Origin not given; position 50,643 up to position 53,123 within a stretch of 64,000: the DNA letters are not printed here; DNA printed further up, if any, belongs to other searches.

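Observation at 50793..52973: One ORF fuses a parvulin PPIase, an anaerobic sulfatase-maturating enzyme (radical SAM/SPASM) and a SecA-type SEC-C zinc tail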

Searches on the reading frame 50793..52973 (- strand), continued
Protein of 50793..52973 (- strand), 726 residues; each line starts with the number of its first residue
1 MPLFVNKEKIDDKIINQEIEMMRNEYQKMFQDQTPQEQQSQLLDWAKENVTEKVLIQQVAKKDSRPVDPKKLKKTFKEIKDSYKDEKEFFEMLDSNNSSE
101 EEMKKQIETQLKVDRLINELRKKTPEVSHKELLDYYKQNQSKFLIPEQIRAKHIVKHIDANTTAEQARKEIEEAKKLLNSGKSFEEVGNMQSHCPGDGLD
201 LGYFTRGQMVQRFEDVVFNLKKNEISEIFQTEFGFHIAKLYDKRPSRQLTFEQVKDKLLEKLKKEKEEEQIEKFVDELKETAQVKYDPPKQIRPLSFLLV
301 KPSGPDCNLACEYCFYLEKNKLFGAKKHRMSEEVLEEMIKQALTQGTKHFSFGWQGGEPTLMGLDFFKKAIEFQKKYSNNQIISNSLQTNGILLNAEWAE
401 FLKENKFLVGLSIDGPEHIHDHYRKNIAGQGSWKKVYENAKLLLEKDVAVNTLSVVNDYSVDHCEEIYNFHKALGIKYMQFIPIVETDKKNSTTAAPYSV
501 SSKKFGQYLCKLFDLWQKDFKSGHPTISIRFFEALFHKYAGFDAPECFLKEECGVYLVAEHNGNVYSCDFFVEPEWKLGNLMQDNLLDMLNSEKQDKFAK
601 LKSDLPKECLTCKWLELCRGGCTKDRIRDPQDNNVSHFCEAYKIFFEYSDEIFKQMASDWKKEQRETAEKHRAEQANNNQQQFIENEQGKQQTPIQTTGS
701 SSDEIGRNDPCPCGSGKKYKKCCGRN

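Call 30: predict_structure(alignment_id=A1)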
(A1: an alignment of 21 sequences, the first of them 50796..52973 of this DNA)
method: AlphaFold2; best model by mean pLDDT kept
length: 726 residues; sequences in the alignment: 21
mean_pLDDT: 83.7   pTM: 0.56
mean pLDDT of the five models: 83.7, 83.2, 82.5, 80.9, 80.2
residues with pLDDT >= 90: 306; 70-90: 313; 50-70: 75; < 50: 32
segments of 3 or more residues with pLDDT < 50: 620-628, 686-703
pLDDT, mean of each block of 10 residues (from residue 1): 78 83 81 77 88 91 87 89 83 78 88 91 90 90 89 93 92 95 94 89 90 92 95 94 91 90 88 87 69 85 75 56 69 97 91 88 95 93 93 95 96 95 84 94 96 94 97 94 82 83 93 92 79 88 73 81 83 81 93 85 71 73 46 62 92 91 80 68 47 31 58 75 69
secondary structure, 60 per line:
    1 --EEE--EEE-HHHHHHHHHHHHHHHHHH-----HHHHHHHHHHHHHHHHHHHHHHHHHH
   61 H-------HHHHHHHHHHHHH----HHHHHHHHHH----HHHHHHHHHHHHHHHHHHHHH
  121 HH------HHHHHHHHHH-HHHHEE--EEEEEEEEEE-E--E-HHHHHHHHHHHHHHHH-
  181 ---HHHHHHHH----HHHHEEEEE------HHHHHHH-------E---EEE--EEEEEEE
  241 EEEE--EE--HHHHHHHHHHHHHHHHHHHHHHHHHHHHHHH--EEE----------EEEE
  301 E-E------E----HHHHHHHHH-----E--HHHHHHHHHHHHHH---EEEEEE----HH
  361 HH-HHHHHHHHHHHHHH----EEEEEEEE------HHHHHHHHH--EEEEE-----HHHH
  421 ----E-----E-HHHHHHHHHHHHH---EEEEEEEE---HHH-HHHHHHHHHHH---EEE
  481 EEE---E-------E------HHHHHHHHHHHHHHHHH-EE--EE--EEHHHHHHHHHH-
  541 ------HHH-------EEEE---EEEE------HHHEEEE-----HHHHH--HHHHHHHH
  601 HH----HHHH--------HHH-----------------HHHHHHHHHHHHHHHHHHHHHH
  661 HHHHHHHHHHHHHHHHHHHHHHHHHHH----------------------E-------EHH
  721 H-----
elements in order (helices of 4 or more, strands of 3 or more residues): E3-5 E8-10 H12-29 H35-61 H69-81 H86-95 H100-122 H129-138 H140-143 E148-157 H164-179 H184-191 H196-199 E200-204 H211-217 E229-231 E234-244 H251-281 E284-286 E297-301 H315-323 H332-345 E349-354 H359-362 H364-377 E382-389 H396-404 E407-411 H417-420 H433-445 E449-456 H464-474 E478-483 H502-518 H530-539 E557-560 E564-567 E577-580 H586-590 H593-602 H607-610 H639-687

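Call 34: fold_search(model_id=the predicted structure, library=pdb)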
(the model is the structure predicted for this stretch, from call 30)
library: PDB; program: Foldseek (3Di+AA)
matches with E <= 10: 1435; with E <= 0.001: 165
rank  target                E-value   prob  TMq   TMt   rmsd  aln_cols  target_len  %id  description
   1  4k39_A                1.9e-31  1.00  0.46  0.90   2.7       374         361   38  Native anSMEcpe with bound AdoMet and Cp18Cys peptide (released 2013-05-08)
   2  4k36_A                4.0e-31  1.00  0.46  0.85   3.0       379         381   38  His6 tagged anSMEcpe with bound AdoMet (released 2013-05-08)
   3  4k39_B                1.4e-30  1.00  0.46  0.91   2.6       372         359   38  Native anSMEcpe with bound AdoMet and Cp18Cys peptide (released 2013-05-08)
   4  4k37_B                2.2e-30  1.00  0.46  0.88   3.2       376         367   39  Native anSMEcpe with bound AdoMet (released 2013-05-08)
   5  4k38_A                2.4e-30  1.00  0.46  0.89   3.1       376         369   38  Native anSMEcpe with bound AdoMet and Kp18Cys peptide (released 2013-05-08)
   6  4k37_A                3.4e-30  1.00  0.46  0.88   3.1       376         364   39  Native anSMEcpe with bound AdoMet (released 2013-05-08)
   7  4k36_B                4.0e-30  1.00  0.46  0.89   2.9       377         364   39  His6 tagged anSMEcpe with bound AdoMet (released 2013-05-08)
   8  4k38_B                5.3e-30  1.00  0.46  0.90   2.8       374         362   39  Native anSMEcpe with bound AdoMet and Kp18Cys peptide (released 2013-05-08)
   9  9gm3_A                4.5e-20  1.00  0.45  0.84   3.5       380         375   22  Crystal structure of the complex formed between the radical SAM protein ChlB and the leader region of its precursor su (released 2025-06-25)
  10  9gmc_C                1.1e-19  1.00  0.42  0.78   4.7       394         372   22  Crystal structure of the complex formed between the radical SAM protein ChlB and the R3A mutant of ChlA (released 2025-06-25)
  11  9gm3_C                1.2e-19  1.00  0.43  0.80   4.7       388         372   22  Crystal structure of the complex formed between the radical SAM protein ChlB and the leader region of its precursor su (released 2025-06-25)
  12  9gmc_A                1.6e-19  1.00  0.44  0.81   3.9       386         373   22  Crystal structure of the complex formed between the radical SAM protein ChlB and the R3A mutant of ChlA (released 2025-06-25)
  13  5wgg_A                7.1e-18  1.00  0.36  0.56  13.6       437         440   20  Structural Insights into Thioether Bond Formation in the Biosynthesis of Sactipeptides (released 2017-07-26)
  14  5why_A                5.4e-17  1.00  0.36  0.60   6.1       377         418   24  Structural Insights into Thioether Bond Formation in the Biosynthesis of Sactipeptides (released 2017-07-26)
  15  5why_B                2.7e-16  1.00  0.36  0.60  10.3       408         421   23  Structural Insights into Thioether Bond Formation in the Biosynthesis of Sactipeptides (released 2017-07-26)
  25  3rfw                  6.5e-10  1.00  0.21  0.55  18.6       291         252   21  The virulence factor PEB4 and the periplasmic protein Cj1289 are two structurally-related SurA-like chaperones in the hu (released 2011-04-27)
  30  6vj4                  8.9e-10  1.00  0.13  0.39  11.0       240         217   24  1.70 Angstrom Resolution Crystal Structure of Peptidylprolyl Isomerase (PrsA) from Bacillus anthracis (released 2020-02-05)
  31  4wo7_B                9.9e-10  1.00  0.13  0.32  13.6       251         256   23  Crystal Structure of PrsA from Bacillus subtilis (released 2014-12-24)
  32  4wo7_A                1.4e-09  1.00  0.14  0.32  13.2       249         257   22  Crystal Structure of PrsA from Bacillus subtilis (released 2014-12-24)
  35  1m5y_C                1.8e-09  1.00  0.17  0.29  15.3       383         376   15  Crystallographic Structure of SurA, a Molecular Chaperone that Facilitates Outer Membrane Porin Folding (released 2002-11-08)
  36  1m5y_D                1.9e-09  1.00  0.17  0.29  16.1       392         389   15  Crystallographic Structure of SurA, a Molecular Chaperone that Facilitates Outer Membrane Porin Folding (released 2002-11-08)
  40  1m5y_B                3.0e-09  1.00  0.17  0.30  14.7       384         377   16  Crystallographic Structure of SurA, a Molecular Chaperone that Facilitates Outer Membrane Porin Folding (released 2002-11-08)
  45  1m5y_A                4.9e-09  1.00  0.17  0.29  15.9       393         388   15  Crystallographic Structure of SurA, a Molecular Chaperone that Facilitates Outer Membrane Porin Folding (released 2002-11-08)
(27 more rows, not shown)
